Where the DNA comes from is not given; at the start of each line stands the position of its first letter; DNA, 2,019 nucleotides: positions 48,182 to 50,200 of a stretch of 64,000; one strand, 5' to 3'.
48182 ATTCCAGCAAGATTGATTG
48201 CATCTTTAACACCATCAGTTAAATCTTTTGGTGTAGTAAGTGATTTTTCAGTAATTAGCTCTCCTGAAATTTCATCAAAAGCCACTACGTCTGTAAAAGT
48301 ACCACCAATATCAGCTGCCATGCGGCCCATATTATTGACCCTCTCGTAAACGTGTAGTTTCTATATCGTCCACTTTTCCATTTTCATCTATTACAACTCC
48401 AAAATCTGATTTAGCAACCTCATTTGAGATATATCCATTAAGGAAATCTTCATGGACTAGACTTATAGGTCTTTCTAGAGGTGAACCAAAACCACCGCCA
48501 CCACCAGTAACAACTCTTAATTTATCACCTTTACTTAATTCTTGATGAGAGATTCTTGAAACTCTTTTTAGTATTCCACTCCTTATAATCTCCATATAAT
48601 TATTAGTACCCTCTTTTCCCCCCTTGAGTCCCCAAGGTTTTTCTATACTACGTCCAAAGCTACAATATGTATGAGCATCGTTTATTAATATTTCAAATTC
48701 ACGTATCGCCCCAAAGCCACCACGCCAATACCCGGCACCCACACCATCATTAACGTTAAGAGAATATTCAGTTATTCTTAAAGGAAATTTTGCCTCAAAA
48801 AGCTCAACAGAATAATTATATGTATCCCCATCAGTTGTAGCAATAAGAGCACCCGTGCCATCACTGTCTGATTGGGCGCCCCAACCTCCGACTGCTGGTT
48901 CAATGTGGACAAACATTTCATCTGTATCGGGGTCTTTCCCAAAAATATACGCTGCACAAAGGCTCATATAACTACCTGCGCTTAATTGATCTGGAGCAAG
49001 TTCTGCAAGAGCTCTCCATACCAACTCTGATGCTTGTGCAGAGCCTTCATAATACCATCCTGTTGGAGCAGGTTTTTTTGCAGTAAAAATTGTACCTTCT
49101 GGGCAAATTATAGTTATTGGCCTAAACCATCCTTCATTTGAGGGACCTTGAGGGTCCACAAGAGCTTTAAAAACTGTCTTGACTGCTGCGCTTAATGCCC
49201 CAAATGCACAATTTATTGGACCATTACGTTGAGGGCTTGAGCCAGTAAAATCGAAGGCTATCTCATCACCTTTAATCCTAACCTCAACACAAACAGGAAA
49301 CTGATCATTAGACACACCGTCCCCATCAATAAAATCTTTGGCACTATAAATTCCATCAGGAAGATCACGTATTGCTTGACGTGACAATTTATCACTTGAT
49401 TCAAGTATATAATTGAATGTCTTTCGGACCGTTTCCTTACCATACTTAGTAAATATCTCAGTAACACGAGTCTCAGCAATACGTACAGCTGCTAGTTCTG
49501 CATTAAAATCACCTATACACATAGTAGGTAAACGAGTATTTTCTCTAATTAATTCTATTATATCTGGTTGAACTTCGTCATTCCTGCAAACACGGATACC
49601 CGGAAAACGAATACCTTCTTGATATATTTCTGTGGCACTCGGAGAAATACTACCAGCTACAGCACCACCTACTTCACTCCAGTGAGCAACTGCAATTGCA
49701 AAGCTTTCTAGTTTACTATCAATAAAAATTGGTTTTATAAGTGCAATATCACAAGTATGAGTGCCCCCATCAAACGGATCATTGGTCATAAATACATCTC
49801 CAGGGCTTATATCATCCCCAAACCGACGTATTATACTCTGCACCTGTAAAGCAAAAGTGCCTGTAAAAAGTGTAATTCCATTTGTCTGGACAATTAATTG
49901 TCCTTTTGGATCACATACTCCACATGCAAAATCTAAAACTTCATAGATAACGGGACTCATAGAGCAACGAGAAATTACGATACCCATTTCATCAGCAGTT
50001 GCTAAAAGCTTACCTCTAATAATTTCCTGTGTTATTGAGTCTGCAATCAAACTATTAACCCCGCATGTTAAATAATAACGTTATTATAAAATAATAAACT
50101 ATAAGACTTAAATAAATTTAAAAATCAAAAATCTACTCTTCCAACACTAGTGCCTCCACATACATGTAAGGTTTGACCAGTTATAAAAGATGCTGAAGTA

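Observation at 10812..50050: Four divergent HyuA/HyuB (hydantoinase/oxoprolinase-family) pairs packed into 40 kb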

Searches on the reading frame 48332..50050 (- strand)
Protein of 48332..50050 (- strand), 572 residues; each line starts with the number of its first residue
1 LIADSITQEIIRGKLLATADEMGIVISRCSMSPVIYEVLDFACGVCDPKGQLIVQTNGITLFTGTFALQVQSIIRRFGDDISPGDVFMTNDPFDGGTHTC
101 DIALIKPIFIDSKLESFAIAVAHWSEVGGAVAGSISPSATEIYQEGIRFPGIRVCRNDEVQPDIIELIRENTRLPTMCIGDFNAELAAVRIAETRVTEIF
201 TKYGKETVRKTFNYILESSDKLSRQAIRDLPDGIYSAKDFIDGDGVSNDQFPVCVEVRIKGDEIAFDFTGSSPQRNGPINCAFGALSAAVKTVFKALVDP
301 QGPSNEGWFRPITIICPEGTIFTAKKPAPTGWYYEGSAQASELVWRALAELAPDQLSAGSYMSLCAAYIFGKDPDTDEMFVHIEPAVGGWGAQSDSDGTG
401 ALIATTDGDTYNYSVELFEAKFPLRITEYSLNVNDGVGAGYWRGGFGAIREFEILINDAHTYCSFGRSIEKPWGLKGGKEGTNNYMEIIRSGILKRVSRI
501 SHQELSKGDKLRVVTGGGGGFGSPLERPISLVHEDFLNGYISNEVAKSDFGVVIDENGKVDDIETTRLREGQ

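Call 3: search_protein_families(library=pfam, proteins=[window:48332-50050:-])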
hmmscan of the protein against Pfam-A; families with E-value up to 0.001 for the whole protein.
window:48332-50050:- (572 aa): 1 family
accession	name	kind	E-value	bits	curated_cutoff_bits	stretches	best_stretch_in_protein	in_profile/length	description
PF02538.19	Hydantoinase_B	-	4.2e-162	540.7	26.8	1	4-524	1-519/519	Hydantoinase B/oxoprolinase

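Call 4: search_protein_families(library=ncbifam, proteins=[window:48332-50050:-])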
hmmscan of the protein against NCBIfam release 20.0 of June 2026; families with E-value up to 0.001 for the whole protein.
window:48332-50050:- (572 aa): 2 families
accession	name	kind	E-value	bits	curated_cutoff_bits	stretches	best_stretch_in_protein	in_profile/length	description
NF050157.1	CapLactmsBetCapB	equivalog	3.6e-86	289.7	1000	1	4-567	2-572/577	caprolactamase subunit beta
NF042976.1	AcphenoCarb_ApcD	equivalog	1.3e-39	136.1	1500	1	28-450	57-485/685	acetophenone carboxylase subunit delta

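Call 12: search_solved_structures(query=window:48332-50050:-, max_evalue=0.001)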
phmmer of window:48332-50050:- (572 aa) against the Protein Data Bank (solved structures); distinct sequences matched with E-value up to 0.001: 5.
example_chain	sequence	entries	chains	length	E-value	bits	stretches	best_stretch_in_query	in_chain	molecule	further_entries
7hk5_A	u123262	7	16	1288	1.6e-96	327.3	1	3-560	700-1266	N-methylhydantoinase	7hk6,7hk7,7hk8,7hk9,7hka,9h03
6yra_B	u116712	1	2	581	7.2e-72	245.9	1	3-566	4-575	Hydantoinase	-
5l9w_A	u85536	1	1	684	1.1e-32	116.5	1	44-448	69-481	Acetophenone carboxylase delta subunit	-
5m45_A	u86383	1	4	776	8e-16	60.9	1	27-490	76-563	Acetone carboxylase alpha subunit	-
5svb_A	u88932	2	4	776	1e-15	60.6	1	27-490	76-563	Acetone carboxylase alpha subunit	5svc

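Call 38: find_homologous_proteins(query=window:48332-50050:-, max_evalue=1e-20)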
Query window:48332-50050:- (572 aa): 1494 proteins with E <= 1e-20 among 8000 candidates; the best 120 are listed.
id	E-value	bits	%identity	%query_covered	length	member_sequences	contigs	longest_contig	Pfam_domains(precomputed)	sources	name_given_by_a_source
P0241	0.0e+0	1314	100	100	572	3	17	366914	PF02538.20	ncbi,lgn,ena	-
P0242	0.0e+0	1067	79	100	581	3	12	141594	PF02538.20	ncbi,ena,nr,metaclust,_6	ncbi:MAG: methylhydantoinase [Rhodospirillaceae bacterium]|nr:methylhydantoinase [Rhodospirillaceae 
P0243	0.0e+0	1057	79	99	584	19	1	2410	PF02538.20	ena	-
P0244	0.0e+0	1030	77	96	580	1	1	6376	PF02538.20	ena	-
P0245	1.7e-295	999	74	100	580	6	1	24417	PF02538.20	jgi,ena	-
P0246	1.7e-275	933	70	99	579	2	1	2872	PF02538.20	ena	-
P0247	6.3e-275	931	69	99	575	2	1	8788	PF02538.20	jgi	jgi:N-methylhydantoinase B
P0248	8.4e-275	931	69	99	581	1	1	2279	PF02538.20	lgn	-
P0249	7.3e-274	928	69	99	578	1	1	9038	PF02538.20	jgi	jgi:N-methylhydantoinase B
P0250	1.2e-273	927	69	99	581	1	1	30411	PF02538.20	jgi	jgi:N-methylhydantoinase B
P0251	1.5e-273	927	69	99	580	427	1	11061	PF02538.20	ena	-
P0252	4.3e-273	925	70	99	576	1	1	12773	PF02538.20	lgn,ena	-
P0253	7.8e-273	924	70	99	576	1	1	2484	PF02538.20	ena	-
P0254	1.3e-272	924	69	99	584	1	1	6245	PF02538.20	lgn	-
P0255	1.7e-272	923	69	99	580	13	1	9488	PF02538.20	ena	-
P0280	6.5e-268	908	69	99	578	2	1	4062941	PF02538.20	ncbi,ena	-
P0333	2.6e-223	761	59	95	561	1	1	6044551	PF02538.20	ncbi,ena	-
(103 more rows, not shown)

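Call 39: find_encoding_contigs(protein=P0280, flank=8000, max_places=1)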
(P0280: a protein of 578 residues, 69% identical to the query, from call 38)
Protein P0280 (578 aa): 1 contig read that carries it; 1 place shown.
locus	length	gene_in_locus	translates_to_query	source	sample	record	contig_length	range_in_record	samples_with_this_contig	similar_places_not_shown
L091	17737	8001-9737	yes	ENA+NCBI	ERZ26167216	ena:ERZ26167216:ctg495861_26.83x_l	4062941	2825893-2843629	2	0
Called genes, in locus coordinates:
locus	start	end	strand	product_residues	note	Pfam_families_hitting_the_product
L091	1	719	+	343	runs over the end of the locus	PF00296:Bac_luciferase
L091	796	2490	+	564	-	PF00749:tRNA-synt_1c, PF03950:tRNA-synt_1c_C, PF20974:tRNA-synt_1c_C2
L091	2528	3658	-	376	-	PF01494:FAD_binding_3, PF01266:DAO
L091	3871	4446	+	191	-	PF05014:Nuc_deoxyrib_tr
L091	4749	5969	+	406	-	PF04932:Wzy_C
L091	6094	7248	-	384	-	PF02746:MR_MLE_N, PF13378:MR_MLE_C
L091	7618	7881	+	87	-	PF07386:DUF1499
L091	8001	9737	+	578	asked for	PF02538:Hydantoinase_B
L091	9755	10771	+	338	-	PF00296:Bac_luciferase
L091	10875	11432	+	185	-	PF02627:CMD (weak)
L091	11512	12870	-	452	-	PF01053:Cys_Met_Meta_PP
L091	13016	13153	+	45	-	-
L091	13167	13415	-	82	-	PF13683:rve_3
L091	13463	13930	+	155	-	-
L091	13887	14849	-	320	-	PF12760:Zn_ribbon_IS1595, PF12762:DDE_Tnp_IS1595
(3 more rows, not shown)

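Call 40: find_encoding_contigs(protein=P0333, flank=8000, max_places=1)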
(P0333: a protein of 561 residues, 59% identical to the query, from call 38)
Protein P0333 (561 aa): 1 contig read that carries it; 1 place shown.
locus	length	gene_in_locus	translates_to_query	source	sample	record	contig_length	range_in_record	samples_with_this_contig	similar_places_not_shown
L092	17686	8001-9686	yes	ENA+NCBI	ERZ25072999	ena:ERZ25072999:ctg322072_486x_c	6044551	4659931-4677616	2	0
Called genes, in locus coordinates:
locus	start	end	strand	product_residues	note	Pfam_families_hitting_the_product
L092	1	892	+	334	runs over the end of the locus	PF02653:BPD_transp_2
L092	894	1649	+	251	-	PF00106:adh_short, PF08659:KR, PF13561:adh_short_C2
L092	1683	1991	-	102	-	-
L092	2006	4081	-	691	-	PF05378:Hydant_A_N, PF01968:Hydantoinase_A, PF19278:Hydant_A_C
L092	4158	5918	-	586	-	PF02538:Hydantoinase_B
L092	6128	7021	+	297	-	PF02682:CT_C_D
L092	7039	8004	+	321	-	PF02626:CT_A_B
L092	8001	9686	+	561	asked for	PF02538:Hydantoinase_B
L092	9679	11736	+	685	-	PF05378:Hydant_A_N, PF01968:Hydantoinase_A, PF19278:Hydant_A_C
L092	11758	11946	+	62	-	-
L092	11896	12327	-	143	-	-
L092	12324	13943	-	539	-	PF00732:GMC_oxred_N, PF00890:FAD_binding_2 (faint), PF01266:DAO (faint), PF01494:FAD_binding_3 (weak), PF05199:GMC_oxred_C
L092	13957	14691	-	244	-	PF03746:LamB_YcsF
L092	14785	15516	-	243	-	PF00106:adh_short, PF01370:Epimerase (weak), PF08659:KR (weak), PF13561:adh_short_C2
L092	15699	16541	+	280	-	PF02668:TauD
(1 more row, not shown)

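Call 47: find_encoding_contigs(protein=P0242, flank=10000, max_places=2)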
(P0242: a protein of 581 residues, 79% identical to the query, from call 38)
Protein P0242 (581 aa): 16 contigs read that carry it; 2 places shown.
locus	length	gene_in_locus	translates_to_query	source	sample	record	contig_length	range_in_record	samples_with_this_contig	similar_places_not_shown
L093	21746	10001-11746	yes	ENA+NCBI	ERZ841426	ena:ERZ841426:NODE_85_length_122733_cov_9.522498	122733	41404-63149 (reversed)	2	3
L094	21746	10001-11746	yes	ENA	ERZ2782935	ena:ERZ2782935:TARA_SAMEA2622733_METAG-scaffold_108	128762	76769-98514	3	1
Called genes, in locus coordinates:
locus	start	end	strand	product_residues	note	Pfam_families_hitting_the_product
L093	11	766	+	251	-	PF00106:adh_short, PF08659:KR, PF13561:adh_short_C2, PF08643:DUF1776 (faint)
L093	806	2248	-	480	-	PF01425:Amidase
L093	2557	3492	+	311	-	PF03547:Mem_trans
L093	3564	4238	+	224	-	PF00881:Nitroreductase, PF14512:TM1586_NiRdase (faint)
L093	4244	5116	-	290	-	PF00753:Lactamase_B, PF16123:HAGH_C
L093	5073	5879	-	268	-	PF00378:ECH_1, PF16113:ECH_2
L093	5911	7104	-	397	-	PF02515:CoA_transf_3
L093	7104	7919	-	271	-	PF00459:Inositol_P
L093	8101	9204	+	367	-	PF00296:Bac_luciferase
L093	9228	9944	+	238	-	PF00106:adh_short, PF08659:KR (weak), PF13561:adh_short_C2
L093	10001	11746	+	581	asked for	PF02538:Hydantoinase_B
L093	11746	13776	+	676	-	PF05378:Hydant_A_N, PF01968:Hydantoinase_A, PF19278:Hydant_A_C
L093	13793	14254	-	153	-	PF00903:Glyoxalase, PF13669:Glyoxalase_4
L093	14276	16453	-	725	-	PF00676:E1_dh, PF13292:DXP_synthase_N (weak), PF02779:Transket_pyr, PF02780:Transketolase_C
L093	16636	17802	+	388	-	PF13378:MR_MLE_C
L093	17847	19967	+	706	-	PF05378:Hydant_A_N, PF01968:Hydantoinase_A, PF19278:Hydant_A_C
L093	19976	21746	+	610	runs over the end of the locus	PF02538:Hydantoinase_B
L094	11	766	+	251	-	PF00106:adh_short, PF08659:KR, PF13561:adh_short_C2, PF08643:DUF1776 (faint)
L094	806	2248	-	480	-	PF01425:Amidase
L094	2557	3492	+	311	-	PF03547:Mem_trans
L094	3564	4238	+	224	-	PF00881:Nitroreductase, PF14512:TM1586_NiRdase (faint)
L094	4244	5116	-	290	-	PF00753:Lactamase_B, PF16123:HAGH_C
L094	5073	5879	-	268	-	PF00378:ECH_1, PF16113:ECH_2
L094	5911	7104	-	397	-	PF02515:CoA_transf_3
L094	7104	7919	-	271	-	PF00459:Inositol_P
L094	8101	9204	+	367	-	PF00296:Bac_luciferase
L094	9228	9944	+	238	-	PF00106:adh_short, PF08659:KR (weak), PF13561:adh_short_C2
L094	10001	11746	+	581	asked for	PF02538:Hydantoinase_B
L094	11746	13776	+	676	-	PF05378:Hydant_A_N, PF01968:Hydantoinase_A, PF19278:Hydant_A_C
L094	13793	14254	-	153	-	PF00903:Glyoxalase, PF13669:Glyoxalase_4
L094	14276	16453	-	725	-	PF00676:E1_dh, PF13292:DXP_synthase_N (weak), PF02779:Transket_pyr, PF02780:Transketolase_C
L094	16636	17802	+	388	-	PF13378:MR_MLE_C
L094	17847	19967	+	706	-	PF05378:Hydant_A_N, PF01968:Hydantoinase_A, PF19278:Hydant_A_C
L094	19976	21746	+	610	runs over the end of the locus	PF02538:Hydantoinase_B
